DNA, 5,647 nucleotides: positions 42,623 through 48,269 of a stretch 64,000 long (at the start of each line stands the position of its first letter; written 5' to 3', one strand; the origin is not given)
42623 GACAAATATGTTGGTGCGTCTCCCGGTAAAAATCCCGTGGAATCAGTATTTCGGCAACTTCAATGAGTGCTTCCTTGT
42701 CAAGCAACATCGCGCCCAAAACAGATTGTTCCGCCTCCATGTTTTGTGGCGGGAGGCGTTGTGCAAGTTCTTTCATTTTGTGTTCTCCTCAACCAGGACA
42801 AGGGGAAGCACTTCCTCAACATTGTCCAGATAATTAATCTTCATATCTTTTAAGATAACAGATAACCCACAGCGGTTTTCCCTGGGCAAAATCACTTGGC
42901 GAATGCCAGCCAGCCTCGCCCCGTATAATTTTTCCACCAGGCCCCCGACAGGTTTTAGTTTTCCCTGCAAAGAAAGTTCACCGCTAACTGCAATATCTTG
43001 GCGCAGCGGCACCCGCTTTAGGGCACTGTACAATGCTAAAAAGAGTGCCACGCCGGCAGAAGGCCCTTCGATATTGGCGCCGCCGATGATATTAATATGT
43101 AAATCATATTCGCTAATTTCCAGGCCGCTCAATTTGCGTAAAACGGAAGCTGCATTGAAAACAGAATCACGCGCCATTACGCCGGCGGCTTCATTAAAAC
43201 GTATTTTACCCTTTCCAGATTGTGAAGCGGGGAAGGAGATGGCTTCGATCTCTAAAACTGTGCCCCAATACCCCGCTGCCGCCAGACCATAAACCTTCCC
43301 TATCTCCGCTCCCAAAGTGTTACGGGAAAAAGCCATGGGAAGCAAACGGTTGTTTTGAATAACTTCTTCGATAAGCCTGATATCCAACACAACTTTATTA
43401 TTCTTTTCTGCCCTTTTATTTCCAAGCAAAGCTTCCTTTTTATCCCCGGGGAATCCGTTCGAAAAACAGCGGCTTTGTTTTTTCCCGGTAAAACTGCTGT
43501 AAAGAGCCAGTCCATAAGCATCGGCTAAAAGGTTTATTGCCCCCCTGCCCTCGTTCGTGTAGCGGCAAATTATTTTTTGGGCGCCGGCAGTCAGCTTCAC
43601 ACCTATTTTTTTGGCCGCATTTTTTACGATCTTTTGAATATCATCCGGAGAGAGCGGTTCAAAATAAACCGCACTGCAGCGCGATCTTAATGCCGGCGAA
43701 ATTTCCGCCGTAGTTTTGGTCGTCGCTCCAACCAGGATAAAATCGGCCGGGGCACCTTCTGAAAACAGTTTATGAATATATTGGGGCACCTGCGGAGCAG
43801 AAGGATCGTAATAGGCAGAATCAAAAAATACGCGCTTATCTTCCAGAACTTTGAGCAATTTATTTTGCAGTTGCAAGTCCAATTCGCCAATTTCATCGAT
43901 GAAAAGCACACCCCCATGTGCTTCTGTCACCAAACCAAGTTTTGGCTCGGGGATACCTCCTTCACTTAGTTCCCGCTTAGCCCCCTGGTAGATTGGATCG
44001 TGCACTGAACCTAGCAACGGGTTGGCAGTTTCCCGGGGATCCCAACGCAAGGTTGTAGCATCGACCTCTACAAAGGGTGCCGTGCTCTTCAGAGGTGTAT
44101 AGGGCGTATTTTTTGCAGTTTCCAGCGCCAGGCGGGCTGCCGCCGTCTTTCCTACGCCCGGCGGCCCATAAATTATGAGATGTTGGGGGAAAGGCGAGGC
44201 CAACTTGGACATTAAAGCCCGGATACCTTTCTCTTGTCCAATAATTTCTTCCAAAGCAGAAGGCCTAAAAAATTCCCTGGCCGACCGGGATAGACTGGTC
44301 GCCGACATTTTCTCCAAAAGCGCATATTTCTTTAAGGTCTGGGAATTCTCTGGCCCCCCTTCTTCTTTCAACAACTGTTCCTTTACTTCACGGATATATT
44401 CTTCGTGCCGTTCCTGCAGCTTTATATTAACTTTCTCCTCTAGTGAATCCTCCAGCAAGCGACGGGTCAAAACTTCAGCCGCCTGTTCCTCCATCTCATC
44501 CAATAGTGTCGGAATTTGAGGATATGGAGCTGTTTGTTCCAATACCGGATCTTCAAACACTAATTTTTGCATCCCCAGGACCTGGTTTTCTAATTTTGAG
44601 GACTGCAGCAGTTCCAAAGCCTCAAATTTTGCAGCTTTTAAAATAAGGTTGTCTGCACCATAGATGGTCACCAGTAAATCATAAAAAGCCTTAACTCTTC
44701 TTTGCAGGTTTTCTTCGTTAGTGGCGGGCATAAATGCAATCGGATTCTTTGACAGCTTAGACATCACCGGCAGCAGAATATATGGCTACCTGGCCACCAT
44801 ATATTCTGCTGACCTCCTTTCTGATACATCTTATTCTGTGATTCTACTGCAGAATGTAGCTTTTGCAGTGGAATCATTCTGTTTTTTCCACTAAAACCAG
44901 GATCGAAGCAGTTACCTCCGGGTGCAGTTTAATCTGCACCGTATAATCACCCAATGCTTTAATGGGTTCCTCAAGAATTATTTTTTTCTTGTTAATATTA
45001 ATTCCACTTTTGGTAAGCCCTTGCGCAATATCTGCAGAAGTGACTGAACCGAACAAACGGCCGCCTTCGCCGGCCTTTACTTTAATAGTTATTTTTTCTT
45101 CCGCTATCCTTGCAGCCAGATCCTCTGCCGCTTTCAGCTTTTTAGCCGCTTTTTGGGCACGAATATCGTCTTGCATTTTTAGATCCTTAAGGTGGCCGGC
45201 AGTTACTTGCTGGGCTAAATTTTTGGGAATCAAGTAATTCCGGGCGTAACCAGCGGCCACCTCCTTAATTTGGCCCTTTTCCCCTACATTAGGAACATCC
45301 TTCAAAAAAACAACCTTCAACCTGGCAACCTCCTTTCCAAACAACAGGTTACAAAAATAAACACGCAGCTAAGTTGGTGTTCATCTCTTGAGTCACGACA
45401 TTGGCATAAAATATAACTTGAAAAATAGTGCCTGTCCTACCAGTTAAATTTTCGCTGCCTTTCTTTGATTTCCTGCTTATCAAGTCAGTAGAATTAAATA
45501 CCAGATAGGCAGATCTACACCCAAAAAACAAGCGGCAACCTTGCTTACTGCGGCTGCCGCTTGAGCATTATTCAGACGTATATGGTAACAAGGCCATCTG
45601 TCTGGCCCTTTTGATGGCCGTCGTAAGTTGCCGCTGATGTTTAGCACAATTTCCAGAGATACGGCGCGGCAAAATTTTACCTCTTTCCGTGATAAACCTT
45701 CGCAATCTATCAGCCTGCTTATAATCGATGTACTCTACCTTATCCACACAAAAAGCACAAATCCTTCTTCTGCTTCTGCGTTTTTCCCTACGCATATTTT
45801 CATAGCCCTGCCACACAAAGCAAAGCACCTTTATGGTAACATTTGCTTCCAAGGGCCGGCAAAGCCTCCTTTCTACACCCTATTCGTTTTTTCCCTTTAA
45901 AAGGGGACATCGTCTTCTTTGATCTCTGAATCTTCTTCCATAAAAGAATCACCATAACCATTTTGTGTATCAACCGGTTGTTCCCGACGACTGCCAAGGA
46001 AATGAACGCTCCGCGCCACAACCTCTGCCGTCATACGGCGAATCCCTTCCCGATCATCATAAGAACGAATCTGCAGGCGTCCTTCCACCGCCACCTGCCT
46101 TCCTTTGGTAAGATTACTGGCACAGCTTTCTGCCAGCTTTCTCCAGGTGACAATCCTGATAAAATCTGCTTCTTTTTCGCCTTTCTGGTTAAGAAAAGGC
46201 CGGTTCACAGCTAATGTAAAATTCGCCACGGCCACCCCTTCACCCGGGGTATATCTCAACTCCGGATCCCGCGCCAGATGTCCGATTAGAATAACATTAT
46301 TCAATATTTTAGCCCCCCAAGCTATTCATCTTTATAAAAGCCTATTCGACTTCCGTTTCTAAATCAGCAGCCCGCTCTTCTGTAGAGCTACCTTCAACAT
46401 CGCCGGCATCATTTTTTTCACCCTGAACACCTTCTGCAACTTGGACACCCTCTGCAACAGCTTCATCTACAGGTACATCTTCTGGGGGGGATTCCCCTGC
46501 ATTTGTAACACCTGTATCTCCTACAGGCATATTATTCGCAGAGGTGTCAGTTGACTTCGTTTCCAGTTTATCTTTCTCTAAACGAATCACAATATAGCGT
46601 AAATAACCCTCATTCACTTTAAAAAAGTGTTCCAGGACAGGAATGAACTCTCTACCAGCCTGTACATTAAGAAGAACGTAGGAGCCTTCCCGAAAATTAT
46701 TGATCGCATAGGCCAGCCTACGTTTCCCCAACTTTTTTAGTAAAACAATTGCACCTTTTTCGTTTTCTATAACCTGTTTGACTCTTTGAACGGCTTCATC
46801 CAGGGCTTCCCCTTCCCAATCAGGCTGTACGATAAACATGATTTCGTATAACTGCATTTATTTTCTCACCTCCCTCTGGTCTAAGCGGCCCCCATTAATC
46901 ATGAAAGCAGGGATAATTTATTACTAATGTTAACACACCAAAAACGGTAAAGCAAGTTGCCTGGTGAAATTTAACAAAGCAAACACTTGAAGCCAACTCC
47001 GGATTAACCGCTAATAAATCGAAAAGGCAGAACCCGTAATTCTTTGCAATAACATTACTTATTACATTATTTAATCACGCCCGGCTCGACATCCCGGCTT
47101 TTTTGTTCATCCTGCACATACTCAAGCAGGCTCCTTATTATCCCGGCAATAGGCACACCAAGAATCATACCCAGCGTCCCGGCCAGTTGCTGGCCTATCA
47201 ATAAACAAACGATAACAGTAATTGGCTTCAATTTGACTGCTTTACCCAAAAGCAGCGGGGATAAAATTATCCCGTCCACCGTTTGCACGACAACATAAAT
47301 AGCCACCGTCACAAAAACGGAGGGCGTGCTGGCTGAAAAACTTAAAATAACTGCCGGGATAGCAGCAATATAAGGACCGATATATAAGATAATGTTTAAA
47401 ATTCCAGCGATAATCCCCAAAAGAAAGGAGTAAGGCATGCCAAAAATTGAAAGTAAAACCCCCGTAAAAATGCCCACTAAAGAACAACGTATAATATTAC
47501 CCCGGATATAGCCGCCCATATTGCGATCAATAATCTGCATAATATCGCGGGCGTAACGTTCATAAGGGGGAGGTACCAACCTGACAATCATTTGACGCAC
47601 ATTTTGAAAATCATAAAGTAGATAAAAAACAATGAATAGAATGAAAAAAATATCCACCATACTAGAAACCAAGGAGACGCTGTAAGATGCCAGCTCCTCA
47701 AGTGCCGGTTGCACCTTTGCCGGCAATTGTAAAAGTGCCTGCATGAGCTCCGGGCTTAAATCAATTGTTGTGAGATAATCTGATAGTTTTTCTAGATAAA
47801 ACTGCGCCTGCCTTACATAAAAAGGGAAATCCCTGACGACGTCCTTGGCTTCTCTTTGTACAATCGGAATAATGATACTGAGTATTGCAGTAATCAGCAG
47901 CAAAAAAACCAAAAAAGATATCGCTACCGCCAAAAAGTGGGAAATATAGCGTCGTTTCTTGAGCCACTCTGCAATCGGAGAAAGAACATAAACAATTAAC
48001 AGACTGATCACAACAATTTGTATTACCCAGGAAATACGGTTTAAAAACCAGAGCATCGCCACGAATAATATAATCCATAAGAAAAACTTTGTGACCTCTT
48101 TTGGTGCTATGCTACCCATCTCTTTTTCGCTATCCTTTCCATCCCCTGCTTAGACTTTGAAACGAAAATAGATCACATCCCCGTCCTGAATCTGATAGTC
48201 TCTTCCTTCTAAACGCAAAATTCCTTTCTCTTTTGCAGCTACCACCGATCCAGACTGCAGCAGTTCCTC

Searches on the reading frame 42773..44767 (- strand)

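Call 66: search_protein_families(library=ncbifam, proteins=[window:42773-44767:-], max_evalue=1e-10)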
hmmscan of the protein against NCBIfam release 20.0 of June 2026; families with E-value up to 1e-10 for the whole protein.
window:42773-44767:- (664 aa): 15 families
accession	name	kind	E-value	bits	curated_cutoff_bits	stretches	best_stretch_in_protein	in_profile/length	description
TIGR02903.1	spore_lon_C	equivalog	4.9e-260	864.3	678.8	2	21-426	2-407/615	Lon family ATP-dependent protease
TIGR02902.1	spore_lonB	equivalog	1.4e-150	502.5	723.3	2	146-423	38-314/531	ATP-dependent protease LonB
TIGR00764.1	lon_rel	equivalog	7.3e-50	170.2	516.6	1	485-664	415-599/608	ATP-dependent protease LonB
TIGR00763.1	lon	equivalog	7e-28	97.6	608.05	1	450-656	582-793/795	endopeptidase La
NF008053.0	PRK10787.1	equivalog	4.4e-26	91.2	891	1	480-661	586-774/784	endopeptidase La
NF038308.1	RNA_repair_RtcR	equivalog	1.2e-16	60.7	650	1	174-314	181-308/530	RNA repair transcriptional activator RtcR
NF009067.0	PRK12402.1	equivalog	9.4e-16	57.7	317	0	166-222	8-64/340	replication factor C small subunit 2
TIGR00368.1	TIGR00368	hypoth_equivalog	1.4e-15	56.9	362.4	0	169-315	188-326/499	YifB family Mg chelatase-like AAA ATPase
NF000868.0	PRK00080.1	equivalog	3.1e-15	55.9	282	0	284-413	102-222/330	Holliday junction branch migration DNA helicase RuvB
TIGR00416.1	sms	equivalog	8e-15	54.5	403.05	1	534-652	336-452/454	DNA repair protein RadA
TIGR00635.1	ruvB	equivalog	4.6e-13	48.9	299.05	0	284-405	81-192/305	Holliday junction branch migration DNA helicase RuvB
NF001679.0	PRK00440.1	equivalog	1.8e-12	47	303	0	165-212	10-57/322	replication factor C small subunit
NF009880.0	PRK13341.1-1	equivalog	4.9e-12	45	891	0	340-406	124-191/599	AAA family ATPase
NF011953.0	PRK15424.1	equivalog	1.6e-11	43.5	703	1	168-314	214-352/538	propionate catabolism operon regulatory protein PrpR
NF051870.1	NAssimRespRegNtrX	equivalog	7.7e-11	41.5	600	0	156-312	121-257/452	nitrogen assimilation response regulator NtrX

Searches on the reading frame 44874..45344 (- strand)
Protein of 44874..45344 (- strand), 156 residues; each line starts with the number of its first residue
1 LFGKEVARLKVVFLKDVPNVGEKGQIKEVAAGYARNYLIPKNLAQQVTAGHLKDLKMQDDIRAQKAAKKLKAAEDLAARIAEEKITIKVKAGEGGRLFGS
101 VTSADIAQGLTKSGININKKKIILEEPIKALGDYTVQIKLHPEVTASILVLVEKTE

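Call 66: search_protein_families(library=ncbifam, proteins=[window:44874-45344:-], max_evalue=1e-10)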
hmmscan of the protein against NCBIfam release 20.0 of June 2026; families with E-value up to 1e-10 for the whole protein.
window:44874-45344:- (156 aa): 2 families
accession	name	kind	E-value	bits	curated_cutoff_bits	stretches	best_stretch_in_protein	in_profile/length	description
TIGR00158.1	L9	equivalog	5.4e-40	137.3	58.6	1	9-154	1-147/148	50S ribosomal protein L9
NF011110.0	PRK14538.1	equivalog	1.2e-23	83.2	707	1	3-152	683-832/838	putative bifunctional signaling protein/50S ribosomal protein L9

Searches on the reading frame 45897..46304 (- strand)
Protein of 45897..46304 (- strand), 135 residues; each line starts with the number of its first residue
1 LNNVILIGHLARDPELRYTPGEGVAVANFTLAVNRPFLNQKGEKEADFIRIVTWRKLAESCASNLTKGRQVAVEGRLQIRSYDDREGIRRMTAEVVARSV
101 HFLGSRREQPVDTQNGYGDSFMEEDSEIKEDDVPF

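Call 66: search_protein_families(library=ncbifam, proteins=[window:45897-46304:-], max_evalue=1e-10)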
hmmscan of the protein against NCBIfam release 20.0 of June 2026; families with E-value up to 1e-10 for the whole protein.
window:45897-46304:- (135 aa): 16 families
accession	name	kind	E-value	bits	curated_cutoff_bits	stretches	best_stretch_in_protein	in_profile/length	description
NF005241.0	PRK06751.1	equivalog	9.2e-37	126.8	313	1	1-108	2-108/173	single-stranded DNA-binding protein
NF005580.0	PRK07275.1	subfamily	4.5e-36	124.5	254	1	1-127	2-127/162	single-stranded DNA-binding protein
TIGR00621.2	ssb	subfamily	5e-35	121.3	53.95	1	1-114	4-119/165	single-stranded DNA-binding protein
NF005242.0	PRK06752.1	equivalog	5.7e-28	97.3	189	1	1-109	2-109/112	single-stranded DNA-binding protein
NF005579.0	PRK07274.1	equivalog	1.7e-27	95.7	169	1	1-135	2-131/131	single-stranded DNA-binding protein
NF005851.0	PRK07772.1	subfamily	1.4e-23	84.1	194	1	3-100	6-106/191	single-stranded DNA-binding protein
NF006297.0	PRK08486.1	equivalog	6.8e-23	81.8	212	1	2-126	3-126/182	single-stranded DNA-binding protein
NF006533.0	PRK09010.1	subfamily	1.5e-22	80.4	260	1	1-114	6-124/177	single-stranded DNA-binding protein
NF005406.0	PRK06958.1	subfamily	8.1e-21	75.3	252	1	1-120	4-124/182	single-stranded DNA-binding protein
NF004357.0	PRK05733.1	subfamily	3.2e-19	69.6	241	1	1-116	5-124/172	single-stranded DNA-binding protein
NF010292.0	PRK13732.1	subfamily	1.2e-18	67.6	265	1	1-104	6-113/175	single-stranded DNA-binding protein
NF006445.0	PRK08763.1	subfamily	1.7e-16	60.9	246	1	1-113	5-118/164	single-stranded DNA-binding protein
NF005674.0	PRK07459.1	equivalog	8.2e-16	58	161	1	1-113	3-111/121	single-stranded DNA-binding protein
NF004948.0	PRK06293.1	equivalog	9.8e-14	51.6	156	1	1-108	1-106/161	single-stranded DNA-binding protein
NF005170.0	PRK06642.1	equivalog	4.9e-13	49.2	270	1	1-99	5-106/152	single-stranded DNA-binding protein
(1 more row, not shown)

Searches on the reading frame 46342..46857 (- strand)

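Call 66: search_protein_families(library=ncbifam, proteins=[window:46342-46857:-], max_evalue=1e-10)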
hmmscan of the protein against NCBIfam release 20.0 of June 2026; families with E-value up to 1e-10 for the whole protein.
window:46342-46857:- (171 aa): 1 family
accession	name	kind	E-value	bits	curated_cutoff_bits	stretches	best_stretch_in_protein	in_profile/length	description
TIGR00166.1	S6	equivalog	2.7e-21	75.6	42.9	1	1-94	1-94/95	30S ribosomal protein S6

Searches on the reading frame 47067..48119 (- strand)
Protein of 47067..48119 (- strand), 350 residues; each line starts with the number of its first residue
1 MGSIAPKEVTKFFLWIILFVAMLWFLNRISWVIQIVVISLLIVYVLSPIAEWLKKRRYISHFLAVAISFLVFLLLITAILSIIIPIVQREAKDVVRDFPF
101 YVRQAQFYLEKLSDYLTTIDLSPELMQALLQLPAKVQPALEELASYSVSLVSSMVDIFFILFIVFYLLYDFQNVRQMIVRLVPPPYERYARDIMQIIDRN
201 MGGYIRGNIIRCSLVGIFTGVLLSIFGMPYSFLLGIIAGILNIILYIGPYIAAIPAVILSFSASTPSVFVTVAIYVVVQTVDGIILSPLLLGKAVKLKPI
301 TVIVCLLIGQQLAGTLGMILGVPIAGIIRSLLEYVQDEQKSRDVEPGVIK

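Call 9: search_protein_families(library=ncbifam, proteins=[window:47067-48119:-])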
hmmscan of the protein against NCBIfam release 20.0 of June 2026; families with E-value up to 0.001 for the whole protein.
window:47067-48119:- (350 aa): 3 families
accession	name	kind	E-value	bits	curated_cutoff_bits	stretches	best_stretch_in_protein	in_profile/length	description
NF045801.1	efflux_ABUW_0982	equivalog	5.1e-30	104.7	675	1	17-339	13-347/392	chloramphenicol efflux transporter CxpE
TIGR02872.1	spore_ytvI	equivalog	1.6e-26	93.5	198.15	1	16-332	6-336/341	sporulation integral membrane protein YtvI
NF008930.0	PRK12287.1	subfamily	2.4e-20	73.4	318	1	14-338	11-331/344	AI-2E family transporter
